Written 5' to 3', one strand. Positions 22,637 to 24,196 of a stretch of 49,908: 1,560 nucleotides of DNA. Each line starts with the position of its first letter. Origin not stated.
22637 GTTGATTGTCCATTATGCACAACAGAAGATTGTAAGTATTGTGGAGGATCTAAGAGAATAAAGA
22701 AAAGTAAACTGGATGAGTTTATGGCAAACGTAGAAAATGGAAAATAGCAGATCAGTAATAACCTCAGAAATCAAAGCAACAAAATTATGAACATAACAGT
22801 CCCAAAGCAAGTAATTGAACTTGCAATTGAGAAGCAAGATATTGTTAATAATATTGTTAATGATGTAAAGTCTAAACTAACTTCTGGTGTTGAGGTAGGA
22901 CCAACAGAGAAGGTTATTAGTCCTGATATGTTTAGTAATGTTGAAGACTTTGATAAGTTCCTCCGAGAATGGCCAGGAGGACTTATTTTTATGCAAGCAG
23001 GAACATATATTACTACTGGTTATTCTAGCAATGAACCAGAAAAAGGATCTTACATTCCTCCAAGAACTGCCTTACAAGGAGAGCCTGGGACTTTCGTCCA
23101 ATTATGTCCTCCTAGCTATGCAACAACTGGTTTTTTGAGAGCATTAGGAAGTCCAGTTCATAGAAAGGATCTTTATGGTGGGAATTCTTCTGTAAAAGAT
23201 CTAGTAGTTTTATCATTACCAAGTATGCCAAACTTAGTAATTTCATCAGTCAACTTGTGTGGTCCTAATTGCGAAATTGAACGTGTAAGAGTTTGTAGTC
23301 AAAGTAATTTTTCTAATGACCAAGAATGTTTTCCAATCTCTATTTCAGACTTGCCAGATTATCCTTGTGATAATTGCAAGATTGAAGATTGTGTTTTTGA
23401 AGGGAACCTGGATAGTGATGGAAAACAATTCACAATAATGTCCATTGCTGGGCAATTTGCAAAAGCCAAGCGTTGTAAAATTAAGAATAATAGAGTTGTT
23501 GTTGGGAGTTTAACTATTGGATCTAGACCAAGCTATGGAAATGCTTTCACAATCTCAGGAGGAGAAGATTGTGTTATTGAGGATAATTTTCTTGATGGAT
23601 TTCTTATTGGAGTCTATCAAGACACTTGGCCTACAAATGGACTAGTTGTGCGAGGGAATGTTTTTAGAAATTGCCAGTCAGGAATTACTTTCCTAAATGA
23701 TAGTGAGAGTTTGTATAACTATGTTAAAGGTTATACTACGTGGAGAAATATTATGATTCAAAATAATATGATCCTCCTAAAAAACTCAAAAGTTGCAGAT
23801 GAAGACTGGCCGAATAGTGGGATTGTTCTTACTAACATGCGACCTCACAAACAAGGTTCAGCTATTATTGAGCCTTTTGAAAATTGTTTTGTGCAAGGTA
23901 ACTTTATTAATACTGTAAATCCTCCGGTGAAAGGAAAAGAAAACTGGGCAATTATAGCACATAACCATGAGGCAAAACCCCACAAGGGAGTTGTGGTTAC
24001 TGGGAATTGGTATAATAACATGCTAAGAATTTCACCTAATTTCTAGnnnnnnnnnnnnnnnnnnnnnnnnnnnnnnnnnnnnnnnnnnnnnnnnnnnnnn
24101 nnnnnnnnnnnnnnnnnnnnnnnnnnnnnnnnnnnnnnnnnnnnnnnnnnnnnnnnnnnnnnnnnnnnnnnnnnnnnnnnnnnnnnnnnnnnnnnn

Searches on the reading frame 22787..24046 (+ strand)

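Call 10: search_protein_families(library=pfam, proteins=[window:22787-24046:+], max_evalue=0.01)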
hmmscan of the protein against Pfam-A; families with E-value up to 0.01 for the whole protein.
window:22787-24046:+ (419 aa): 0 families

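Call 24: search_protein_families(library=pfam, proteins=[window:22787-24046:+], max_evalue=10)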
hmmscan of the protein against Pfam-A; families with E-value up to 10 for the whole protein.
window:22787-24046:+ (419 aa): 2 families
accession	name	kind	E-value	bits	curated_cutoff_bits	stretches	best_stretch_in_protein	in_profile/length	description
PF07602.17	DUF1565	-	0.062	13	20.3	1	216-333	84-205/257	Protein of unknown function (DUF1565)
PF05048.19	NosD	-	0.22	11.4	23.6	1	227-350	46-157/212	Periplasmic copper-binding protein (NosD)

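Call 80: search_protein_families(library=phrogs, proteins=[window:22787-24046:+], max_evalue=0.001)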
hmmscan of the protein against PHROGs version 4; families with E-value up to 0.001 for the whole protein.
window:22787-24046:+ (419 aa): 0 families
